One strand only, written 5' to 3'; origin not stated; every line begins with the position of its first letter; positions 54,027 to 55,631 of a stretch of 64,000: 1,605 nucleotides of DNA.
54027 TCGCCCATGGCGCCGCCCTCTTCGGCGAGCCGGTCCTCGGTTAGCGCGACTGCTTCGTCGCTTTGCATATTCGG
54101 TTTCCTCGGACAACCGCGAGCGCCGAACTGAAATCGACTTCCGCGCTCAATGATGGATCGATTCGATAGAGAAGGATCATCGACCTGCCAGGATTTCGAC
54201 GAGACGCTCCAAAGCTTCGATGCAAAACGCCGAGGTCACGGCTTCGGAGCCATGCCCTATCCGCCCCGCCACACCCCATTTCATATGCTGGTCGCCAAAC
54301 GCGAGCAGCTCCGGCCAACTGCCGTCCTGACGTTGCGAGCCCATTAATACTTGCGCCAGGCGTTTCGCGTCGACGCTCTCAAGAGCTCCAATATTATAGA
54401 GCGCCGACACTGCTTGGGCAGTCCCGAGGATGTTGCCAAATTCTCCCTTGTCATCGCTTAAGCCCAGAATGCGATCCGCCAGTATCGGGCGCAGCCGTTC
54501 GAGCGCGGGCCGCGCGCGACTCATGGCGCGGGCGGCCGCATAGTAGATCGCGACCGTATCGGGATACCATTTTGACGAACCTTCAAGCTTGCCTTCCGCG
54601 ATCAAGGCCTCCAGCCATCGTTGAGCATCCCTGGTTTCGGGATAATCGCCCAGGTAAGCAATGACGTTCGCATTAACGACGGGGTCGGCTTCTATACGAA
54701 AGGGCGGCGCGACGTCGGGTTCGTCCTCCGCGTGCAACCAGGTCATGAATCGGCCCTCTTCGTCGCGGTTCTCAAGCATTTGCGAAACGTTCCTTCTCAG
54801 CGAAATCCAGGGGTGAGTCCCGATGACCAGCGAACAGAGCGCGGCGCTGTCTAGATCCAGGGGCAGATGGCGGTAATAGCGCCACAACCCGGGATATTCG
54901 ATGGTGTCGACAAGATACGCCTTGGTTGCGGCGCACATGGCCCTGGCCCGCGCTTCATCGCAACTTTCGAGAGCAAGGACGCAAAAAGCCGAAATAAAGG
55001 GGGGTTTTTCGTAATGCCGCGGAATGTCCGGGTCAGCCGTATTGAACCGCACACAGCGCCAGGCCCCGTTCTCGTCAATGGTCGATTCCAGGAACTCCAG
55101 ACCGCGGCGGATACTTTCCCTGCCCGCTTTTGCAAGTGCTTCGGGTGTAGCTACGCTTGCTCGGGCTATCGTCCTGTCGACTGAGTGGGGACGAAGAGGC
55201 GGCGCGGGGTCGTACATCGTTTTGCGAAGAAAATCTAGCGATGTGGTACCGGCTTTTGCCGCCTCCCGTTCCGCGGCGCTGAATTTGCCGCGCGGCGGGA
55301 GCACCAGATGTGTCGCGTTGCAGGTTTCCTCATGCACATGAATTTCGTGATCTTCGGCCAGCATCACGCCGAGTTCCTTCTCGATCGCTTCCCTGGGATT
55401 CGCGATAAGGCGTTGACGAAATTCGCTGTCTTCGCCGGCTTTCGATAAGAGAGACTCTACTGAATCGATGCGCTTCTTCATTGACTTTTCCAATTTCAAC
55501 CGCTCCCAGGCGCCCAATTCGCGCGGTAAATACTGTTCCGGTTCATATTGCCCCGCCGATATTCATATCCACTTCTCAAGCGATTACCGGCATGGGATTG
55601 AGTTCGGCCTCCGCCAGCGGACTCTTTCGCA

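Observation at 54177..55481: A second NHLP leader, fused in frame to a ~365-aa prenyltransferase/terpene-cyclase-fold domain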

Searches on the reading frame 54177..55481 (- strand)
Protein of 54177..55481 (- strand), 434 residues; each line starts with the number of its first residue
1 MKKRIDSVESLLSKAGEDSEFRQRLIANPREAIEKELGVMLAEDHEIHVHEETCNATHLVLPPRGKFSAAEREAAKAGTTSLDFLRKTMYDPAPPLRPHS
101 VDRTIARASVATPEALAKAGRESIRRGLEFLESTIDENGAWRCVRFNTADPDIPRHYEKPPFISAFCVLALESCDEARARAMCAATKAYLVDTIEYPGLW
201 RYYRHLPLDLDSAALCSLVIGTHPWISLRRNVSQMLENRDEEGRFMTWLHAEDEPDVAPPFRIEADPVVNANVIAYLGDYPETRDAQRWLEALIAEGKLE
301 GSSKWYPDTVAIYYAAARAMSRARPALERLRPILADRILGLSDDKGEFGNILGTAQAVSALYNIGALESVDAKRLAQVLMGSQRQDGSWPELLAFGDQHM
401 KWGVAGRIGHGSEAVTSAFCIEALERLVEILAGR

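Call 3: search_protein_families(library=pfam, proteins=[window:54177-55481:-], max_evalue=0.1)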
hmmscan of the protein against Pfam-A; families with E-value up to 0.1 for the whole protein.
window:54177-55481:- (434 aa): 4 families
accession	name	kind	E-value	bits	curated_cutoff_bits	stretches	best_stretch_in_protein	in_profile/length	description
PF02979.21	NHase_alpha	-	4.9e-06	26.5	27.2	1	18-66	114-161/184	Nitrile hydratase, alpha chain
PF13243.12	SQHop_cyclase_C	-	1e-05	25.2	26.1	1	119-201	204-285/319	Squalene-hopene cyclase C-terminal domain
PF14407.11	Frankia_peptide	-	0.0001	22.9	48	1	8-36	2-30/63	Ribosomally synthesized peptide prototyped by Frankia Franean1_4349.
PF00432.27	Prenyltrans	-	0.021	14.7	26.5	1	340-400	68-129/304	Prenyltransferase alpha-alpha toroid domain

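Call 4: search_protein_families(library=ncbifam, proteins=[window:54177-55481:-], max_evalue=0.1)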
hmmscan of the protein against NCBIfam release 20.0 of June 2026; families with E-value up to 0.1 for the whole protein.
window:54177-55481:- (434 aa): 7 families
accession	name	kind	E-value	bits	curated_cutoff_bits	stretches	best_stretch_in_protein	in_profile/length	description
TIGR03793.1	leader_NHLP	domain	7.9e-14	51.3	50.9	1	7-65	5-62/77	NHLP leader peptide family RiPP precursor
NF038399.1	NH_RiPP_Os17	domain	1e-06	28.7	40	1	7-44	2-38/63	Os1348 family NHLP clan protein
TIGR01323.1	nitrile_alph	equivalog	5.7e-06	26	249.85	1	18-66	114-161/189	nitrile hydratase subunit alpha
TIGR04509.1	mod_pep_NH_fam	subfamily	0.0003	20.8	34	1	6-73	5-67/87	NHLP-related RiPP peptide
TIGR01787.1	squalene_cyclas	subfamily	0.00041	19.1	322.7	1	350-391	546-589/622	squalene/oxidosqualene cyclases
TIGR03887.1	thiocyan_alph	equivalog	0.0049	16.7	291.45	1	19-66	126-172/200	thiocyanate hydrolase subunit gamma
TIGR01507.1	hopene_cyclase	equivalog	0.018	13.4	431.1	0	122-201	522-601/640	squalene--hopene cyclase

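Call 5: find_homologous_proteins(query=window:54177-55481:-, max_evalue=0.001)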
Query window:54177-55481:- (434 aa): 1062 proteins with E <= 0.001 among 8000 candidates; the best 120 are listed.
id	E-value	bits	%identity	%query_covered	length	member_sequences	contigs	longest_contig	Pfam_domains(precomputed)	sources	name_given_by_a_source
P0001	6.3e-291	983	100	100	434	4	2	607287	PF02979.22,PF13243.13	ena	-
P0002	3.5e-255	865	87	100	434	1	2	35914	PF02979.22,PF13243.13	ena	-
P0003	7.8e-227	771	79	100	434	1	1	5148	-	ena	-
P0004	5.7e-224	762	77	99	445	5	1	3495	PF02979.22,PF13243.13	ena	-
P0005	8.0e-224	761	78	100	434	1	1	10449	-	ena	-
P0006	1.1e-223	761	77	99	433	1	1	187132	-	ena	-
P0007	1.9e-223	760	77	99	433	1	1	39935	PF02979.22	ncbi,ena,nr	ncbi:MAG: hypothetical protein OXU75_00700 [Deltaproteobacteria bacterium]|nr:hypothetical protein [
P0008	6.8e-223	758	76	99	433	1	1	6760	PF13243.13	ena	-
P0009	1.6e-222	757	75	99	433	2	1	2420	PF02979.22,PF13243.13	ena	-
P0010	2.5e-222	757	76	100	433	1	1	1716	PF02979.22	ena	-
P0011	4.4e-222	756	76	99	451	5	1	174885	PF02979.22,PF13243.13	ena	-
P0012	8.7e-222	755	76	99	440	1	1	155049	PF02979.22,PF13243.13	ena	-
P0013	9.0e-222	755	76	99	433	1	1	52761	PF02979.22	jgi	-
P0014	1.4e-221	754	77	99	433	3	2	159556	PF02979.22,PF13243.13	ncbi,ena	-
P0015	3.7e-221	753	77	99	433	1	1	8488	PF02979.22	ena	-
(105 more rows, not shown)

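Call 6: search_solved_structures(query=window:54177-55481:-, max_evalue=1, show_alignments=2)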
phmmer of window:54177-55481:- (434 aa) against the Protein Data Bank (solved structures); distinct sequences matched with E-value up to 1: 37.
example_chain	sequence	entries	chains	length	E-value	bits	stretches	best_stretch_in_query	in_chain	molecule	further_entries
1v29_A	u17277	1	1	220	7.8e-05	25.1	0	11-58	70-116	nitrile hydratase a chain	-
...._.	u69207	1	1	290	0.00014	24.3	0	18-75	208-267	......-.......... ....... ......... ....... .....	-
8tb1_A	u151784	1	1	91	0.00036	22.9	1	8-80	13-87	NHLP leader peptide family natural product, tumor homing peptide 1 (TH1) substrate chimera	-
7qou_A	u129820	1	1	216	0.00078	21.8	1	19-79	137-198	Nitrile hydratase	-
2dpp_A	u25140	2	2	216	0.001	21.4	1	19-79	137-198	Nitrile hydratase alpha subunit | Nitrile hydratase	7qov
3hht_A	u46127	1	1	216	0.001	21.4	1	19-79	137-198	Nitrile hydratase alpha subunit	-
7qoy_A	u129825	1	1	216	0.001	21.4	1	19-79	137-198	Nitrile hydratase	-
3vyh_A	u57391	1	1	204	0.0011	21.3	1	18-74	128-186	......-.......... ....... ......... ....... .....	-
1ugs_A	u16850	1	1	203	0.0011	21.3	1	18-74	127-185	Nitrile Hydratase alpha subunit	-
4ob2_A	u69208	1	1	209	0.0011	21.3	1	18-75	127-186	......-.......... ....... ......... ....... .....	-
1ugr_A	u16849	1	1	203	0.0011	21.3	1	18-74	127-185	Nitrile Hydratase alpha subunit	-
1ugp_A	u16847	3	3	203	0.0011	21.2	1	18-74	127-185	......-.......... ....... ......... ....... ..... | Nitrile Hydratase alpha subunit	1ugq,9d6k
4ob0_A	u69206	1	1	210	0.0011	21.2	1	18-75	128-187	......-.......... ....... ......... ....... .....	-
1ire_A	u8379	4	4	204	0.0011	21.2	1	18-74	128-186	Nitrile Hydratase | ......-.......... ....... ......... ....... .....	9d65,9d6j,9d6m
9d5u_A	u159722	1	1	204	0.0012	21.2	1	18-74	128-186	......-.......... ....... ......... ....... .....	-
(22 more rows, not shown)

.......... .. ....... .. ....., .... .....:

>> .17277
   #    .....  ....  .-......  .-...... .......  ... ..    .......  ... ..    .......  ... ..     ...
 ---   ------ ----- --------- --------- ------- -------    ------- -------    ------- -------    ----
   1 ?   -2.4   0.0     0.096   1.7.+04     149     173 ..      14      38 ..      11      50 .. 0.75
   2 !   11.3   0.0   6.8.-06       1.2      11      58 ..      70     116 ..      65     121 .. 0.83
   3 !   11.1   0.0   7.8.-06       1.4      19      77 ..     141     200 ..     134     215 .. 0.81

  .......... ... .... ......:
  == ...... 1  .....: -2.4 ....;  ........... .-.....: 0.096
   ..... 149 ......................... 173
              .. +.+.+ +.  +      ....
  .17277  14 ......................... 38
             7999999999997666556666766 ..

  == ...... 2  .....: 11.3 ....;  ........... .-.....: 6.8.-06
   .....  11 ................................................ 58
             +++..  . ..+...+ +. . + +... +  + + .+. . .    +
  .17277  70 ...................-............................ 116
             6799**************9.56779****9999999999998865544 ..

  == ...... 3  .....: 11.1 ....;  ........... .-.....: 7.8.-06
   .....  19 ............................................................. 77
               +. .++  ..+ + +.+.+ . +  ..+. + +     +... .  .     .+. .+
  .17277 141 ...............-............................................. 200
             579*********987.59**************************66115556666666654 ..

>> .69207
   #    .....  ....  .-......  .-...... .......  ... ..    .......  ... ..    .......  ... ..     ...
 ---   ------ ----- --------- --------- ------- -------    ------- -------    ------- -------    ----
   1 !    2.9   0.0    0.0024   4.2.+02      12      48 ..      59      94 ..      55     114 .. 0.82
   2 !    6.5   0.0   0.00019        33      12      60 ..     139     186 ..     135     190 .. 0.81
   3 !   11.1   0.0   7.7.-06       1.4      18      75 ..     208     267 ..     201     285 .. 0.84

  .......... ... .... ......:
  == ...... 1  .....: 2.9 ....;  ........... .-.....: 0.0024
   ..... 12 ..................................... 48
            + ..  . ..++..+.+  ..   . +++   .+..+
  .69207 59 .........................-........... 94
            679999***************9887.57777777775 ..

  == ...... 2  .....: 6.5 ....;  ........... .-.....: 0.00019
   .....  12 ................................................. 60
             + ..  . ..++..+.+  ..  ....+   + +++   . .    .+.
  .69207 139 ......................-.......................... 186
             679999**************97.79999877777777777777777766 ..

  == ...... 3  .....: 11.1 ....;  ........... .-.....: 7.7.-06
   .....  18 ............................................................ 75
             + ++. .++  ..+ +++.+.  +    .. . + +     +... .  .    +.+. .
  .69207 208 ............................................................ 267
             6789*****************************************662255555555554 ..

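Call 8: find_related_loci(query=window:54177-55481:-, collection=genome_contigs, flank=10000)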
Query window:54177-55481:- (434 aa) in genome_contigs; peptide patterns used: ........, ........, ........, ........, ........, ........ (x = any residue, [..] = any of these).
167 stretches matched a pattern; 127 encode a relative of the query (tblastn E <= 1e-3); the best 80 are kept; 80 distinct loci.
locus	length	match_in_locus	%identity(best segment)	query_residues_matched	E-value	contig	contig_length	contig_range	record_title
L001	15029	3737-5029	77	1-431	0e+0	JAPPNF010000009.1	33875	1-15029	MAG: Deltaproteobacteria bacterium isolate RHO3_bin_65 NODE_2433_length_33875_cov_177.766026, whole genome shotgun seque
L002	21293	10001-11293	76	1-431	0e+0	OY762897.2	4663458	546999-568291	MAG: Candidatus Binatia bacterium isolate 08c4157d-86a7-49cc-8b26-f3076a3ae996 genome assembly, chromosome: 1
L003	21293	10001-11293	76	1-431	0e+0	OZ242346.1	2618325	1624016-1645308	MAG: Nitrospirales bacterium isolate 9c02dde2-7a43-4f12-96c5-beceef923469 genome assembly, chromosome: 1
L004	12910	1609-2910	76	1-434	0e+0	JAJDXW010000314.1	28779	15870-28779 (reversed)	MAG: Gammaproteobacteria bacterium isolate jk18x27bins.56 k141_487559, whole genome shotgun sequence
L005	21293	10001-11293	74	1-431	0e+0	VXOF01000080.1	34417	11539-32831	MAG: Nitrospira sp. SB0662_bin_26 NODE_1221_length_34417_cov_34.460305, whole genome shotgun sequence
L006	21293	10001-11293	74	1-431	0e+0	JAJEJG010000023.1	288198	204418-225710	MAG: Nitrospirales bacterium isolate p16x63bins.32 k141_710284, whole genome shotgun sequence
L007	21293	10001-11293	77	1-431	0e+0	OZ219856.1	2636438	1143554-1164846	MAG: Alphaproteobacteria bacterium isolate d3d0b66b-18c7-443e-bf48-04344bd14b82 genome assembly, chromosome: 1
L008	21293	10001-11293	77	1-431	0e+0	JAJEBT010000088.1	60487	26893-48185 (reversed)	MAG: Alphaproteobacteria bacterium isolate jk18x9bins.50 k141_256349, whole genome shotgun sequence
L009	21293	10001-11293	74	1-431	0e+0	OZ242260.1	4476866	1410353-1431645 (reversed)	MAG: bacterium isolate ae33526c-e769-4de9-a2b0-9dbe0155474d genome assembly, chromosome: 1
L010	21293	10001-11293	76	1-431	0e+0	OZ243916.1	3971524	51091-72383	MAG: uncultured Candidatus Binatia bacterium isolate 2cc28cda-9127-4ec7-a469-3bb310e7266b genome assembly, chromosome: 1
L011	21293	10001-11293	76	1-431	0e+0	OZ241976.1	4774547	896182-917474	MAG: uncultured Candidatus Binatia bacterium isolate 2be43a5b-f59f-4a3e-ac31-0248d4889e07 genome assembly, chromosome: 1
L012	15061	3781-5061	74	1-427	0e+0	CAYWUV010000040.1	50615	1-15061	MAG TPA_asm: uncultured Bryobacterales bacterium isolate SRP109090_co2_27 genome assembly, contig: NODE_770_length_50615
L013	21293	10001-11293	75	1-431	0e+0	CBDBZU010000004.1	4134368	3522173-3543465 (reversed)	MAG: bacterium isolate 14075d2c-179b-4e0f-9294-86ba791e4164 genome assembly, contig: contig_4, whole genome shotgun sequ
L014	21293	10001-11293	75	1-431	0e+0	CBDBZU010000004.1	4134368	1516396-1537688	MAG: bacterium isolate 14075d2c-179b-4e0f-9294-86ba791e4164 genome assembly, contig: contig_4, whole genome shotgun sequ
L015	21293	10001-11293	73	1-431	0e+0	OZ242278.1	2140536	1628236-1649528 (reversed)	MAG: Gammaproteobacteria bacterium isolate 99813c64-cda1-4339-9072-ed8613caf1e7 genome assembly, chromosome: 1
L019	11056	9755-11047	73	1-431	0e+0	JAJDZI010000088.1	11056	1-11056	MAG: Nitrospirales bacterium isolate jk18x40bins.30 k141_1160067, whole genome shotgun sequence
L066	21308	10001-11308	68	1-433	0e+0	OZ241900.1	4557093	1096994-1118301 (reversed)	MAG: Candidatus Azotimanducaceae bacterium isolate 6709ce91-7ab9-400f-b60a-8ddaec63a3c8 genome assembly, chromosome: 1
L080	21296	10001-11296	73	1-432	0e+0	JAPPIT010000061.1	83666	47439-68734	MAG: Defluviicoccus sp. isolate RHO2_bin_2 NODE_485_length_83666_cov_57.713626, whole genome shotgun sequence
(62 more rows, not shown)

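Call 34: search_protein_families(library=pfam, proteins=[L019:8442-9743:+, L080:1756-4104:+, L066:17742-18716:+, L007:17651-18880:+], max_evalue=0.01)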
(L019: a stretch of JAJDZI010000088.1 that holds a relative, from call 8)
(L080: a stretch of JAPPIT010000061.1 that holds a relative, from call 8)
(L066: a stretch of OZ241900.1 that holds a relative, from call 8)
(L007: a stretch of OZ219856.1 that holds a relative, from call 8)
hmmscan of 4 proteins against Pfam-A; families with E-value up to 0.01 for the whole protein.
L019:8442-9743:+ (433 aa): 1 family
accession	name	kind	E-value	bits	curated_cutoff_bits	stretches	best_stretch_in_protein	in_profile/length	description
PF04820.20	Trp_halogenase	-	2e-47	162.5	21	2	106-427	147-446/458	Tryptophan halogenase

L080:1756-4104:+ (782 aa): 4 families
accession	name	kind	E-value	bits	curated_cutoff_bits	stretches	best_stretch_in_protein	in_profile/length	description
PF03176.21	MMPL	-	1.1e-33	117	20.5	2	558-770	87-305/333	MMPL family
PF12349.14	Sterol-sensing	-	4.6e-12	46.5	22.3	1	256-383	8-136/153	Sterol-sensing domain of SREBP cleavage-activation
PF02460.24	Patched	-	4.2e-06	27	23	1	258-381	32-155/156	Patched SSD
PF00873.25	ACR_tran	-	0.00014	20.2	28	1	620-733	343-983/1021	AcrB/AcrD/AcrF family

L066:17742-18716:+ (324 aa): 2 families
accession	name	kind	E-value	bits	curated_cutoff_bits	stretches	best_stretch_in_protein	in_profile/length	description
PF17131.11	LolA_like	-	2.2e-61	207.1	30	1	139-322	2-184/184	Outer membrane lipoprotein-sorting protein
PF07044.18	DUF1329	-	2.1e-08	34.3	23.1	1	141-186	142-190/368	Protein of unknown function (DUF1329)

L007:17651-18880:+ (409 aa): 1 family
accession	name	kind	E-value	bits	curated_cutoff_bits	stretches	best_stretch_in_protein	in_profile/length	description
PF06980.17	DUF1302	-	0.00019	21.1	23.2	1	75-135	133-194/541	Protein of unknown function (DUF1302)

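Call 38: search_protein_representatives(protein=window:54177-55481:-)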
Query: 434 residues. Proteins with E-value up to 0.001 (for the whole library): 1594; up to 1e-10: 513; up to 1e-30: 57. The best 150 are listed.
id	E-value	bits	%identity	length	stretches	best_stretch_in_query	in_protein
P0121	3.3e-193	658.9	68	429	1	1-432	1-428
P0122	4.8e-141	487.0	53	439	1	11-431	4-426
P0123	6.2e-133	460.3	71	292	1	1-287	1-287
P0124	8.9e-123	426.8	74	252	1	182-432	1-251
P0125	1.7e-107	376.5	55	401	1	2-376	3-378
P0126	3.6e-89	316.1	77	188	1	246-431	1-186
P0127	2.8e-88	313.2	72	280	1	41-231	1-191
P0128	1.7e-84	300.7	64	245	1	1-208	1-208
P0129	6.5e-76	272.5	47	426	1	113-431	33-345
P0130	3.1e-72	260.4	53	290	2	6-184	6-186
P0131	8.1e-71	255.7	73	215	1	194-347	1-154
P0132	1.2e-69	251.8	74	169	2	194-326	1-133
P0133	6.0e-68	246.2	46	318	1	118-426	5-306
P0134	6.3e-68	246.2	43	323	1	121-427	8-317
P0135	1.8e-65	238.0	76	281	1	110-243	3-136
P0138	3.5e-57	210.7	38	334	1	111-428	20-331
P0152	2.9e-47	178.1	32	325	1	110-425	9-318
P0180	1.8e-30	122.7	37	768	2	263-427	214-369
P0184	3.5e-29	118.5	34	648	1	109-426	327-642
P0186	4.0e-29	118.3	30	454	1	124-428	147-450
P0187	4.9e-29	118.0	35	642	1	113-428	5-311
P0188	6.9e-29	117.5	30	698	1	85-429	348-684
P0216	8.7e-26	107.3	32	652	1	121-426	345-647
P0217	9.3e-26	107.2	29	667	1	111-428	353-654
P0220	2.1e-25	106.0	32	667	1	123-426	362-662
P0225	8.1e-25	104.1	32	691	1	113-428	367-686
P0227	9.1e-25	104.0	30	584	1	122-427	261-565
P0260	2.4e-22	96.0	34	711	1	113-426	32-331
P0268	4.6e-22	95.0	31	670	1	122-425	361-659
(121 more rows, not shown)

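Call 39: search_protein_families(library=pfam, proteins=[P0129, P0134, P0138, P0152, P0184, P0186, P0187, P0188, P0180, P0227], max_evalue=0.01)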
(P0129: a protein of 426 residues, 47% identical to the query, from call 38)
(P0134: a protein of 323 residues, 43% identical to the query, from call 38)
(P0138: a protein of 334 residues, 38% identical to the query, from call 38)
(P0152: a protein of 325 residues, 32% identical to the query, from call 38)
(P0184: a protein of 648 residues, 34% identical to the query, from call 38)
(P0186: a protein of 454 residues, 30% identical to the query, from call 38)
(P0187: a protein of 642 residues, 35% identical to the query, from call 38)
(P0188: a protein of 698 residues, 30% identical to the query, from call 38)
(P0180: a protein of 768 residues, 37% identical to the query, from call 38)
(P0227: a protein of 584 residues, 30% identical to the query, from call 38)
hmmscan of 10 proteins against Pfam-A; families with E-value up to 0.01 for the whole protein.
P0129 (426 aa): 1 family
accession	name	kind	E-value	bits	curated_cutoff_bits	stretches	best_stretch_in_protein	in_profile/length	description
PF13243.12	SQHop_cyclase_C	-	0.0016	18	26.1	0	267-309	245-287/319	Squalene-hopene cyclase C-terminal domain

P0134 (323 aa): 1 family
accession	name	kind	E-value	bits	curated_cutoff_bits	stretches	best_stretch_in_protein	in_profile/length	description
PF13243.12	SQHop_cyclase_C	-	1.6e-05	24.6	26.1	1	5-88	203-285/319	Squalene-hopene cyclase C-terminal domain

P0138 (334 aa): 0 families

P0152 (325 aa): 1 family
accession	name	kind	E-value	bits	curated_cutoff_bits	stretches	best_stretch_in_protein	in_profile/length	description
PF13243.12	SQHop_cyclase_C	-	0.00055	19.5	26.1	0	248-286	190-228/319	Squalene-hopene cyclase C-terminal domain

P0184 (648 aa): 3 families
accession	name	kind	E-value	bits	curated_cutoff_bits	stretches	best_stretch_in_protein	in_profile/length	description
PF13243.12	SQHop_cyclase_C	-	4.8e-07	29.6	26.1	1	571-615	248-292/319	Squalene-hopene cyclase C-terminal domain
PF07678.20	TED_complement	-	0.00027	20.6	22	0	342-411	114-188/312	A-macroglobulin TED domain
PF13249.12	SQHop_cyclase_N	-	0.0079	15.8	26.2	0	452-516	46-108/291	Squalene-hopene cyclase N-terminal domain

P0186 (454 aa): 1 family
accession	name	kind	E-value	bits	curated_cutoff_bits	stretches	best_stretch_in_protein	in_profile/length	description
PF10094.14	DUF2332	-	8.7e-25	88.3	25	1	1-143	190-334/334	Uncharacterized protein conserved in bacteria (DUF2332)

P0187 (642 aa): 1 family
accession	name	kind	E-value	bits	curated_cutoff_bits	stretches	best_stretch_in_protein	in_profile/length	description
PF13469.12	Sulfotransfer_3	-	9.5e-06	26.5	27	1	342-531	5-213/216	Sulfotransferase family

P0188 (698 aa): 1 family
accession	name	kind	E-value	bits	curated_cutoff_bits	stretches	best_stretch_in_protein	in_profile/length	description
PF11991.13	Trp_DMAT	-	0.00019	21.4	25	0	256-357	141-245/357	Tryptophan dimethylallyltransferase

P0180 (768 aa): 4 families
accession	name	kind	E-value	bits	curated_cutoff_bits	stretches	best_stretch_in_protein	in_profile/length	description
PF00067.27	p450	-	2.1e-22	80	22.8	1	580-729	253-431/462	Cytochrome P450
PF07678.20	TED_complement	-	7.5e-05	22.4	22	1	30-100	114-189/312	A-macroglobulin TED domain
PF13243.12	SQHop_cyclase_C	-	0.0004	20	26.1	0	68-107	139-226/319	Squalene-hopene cyclase C-terminal domain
PF01122.25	Cobalamin_bind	-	0.0023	17.4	25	1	270-314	200-244/317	Eukaryotic cobalamin-binding protein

P0227 (584 aa): 1 family
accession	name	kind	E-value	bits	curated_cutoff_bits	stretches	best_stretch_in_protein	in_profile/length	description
PF10094.14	DUF2332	-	2e-53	182.5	25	1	10-259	83-334/334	Uncharacterized protein conserved in bacteria (DUF2332)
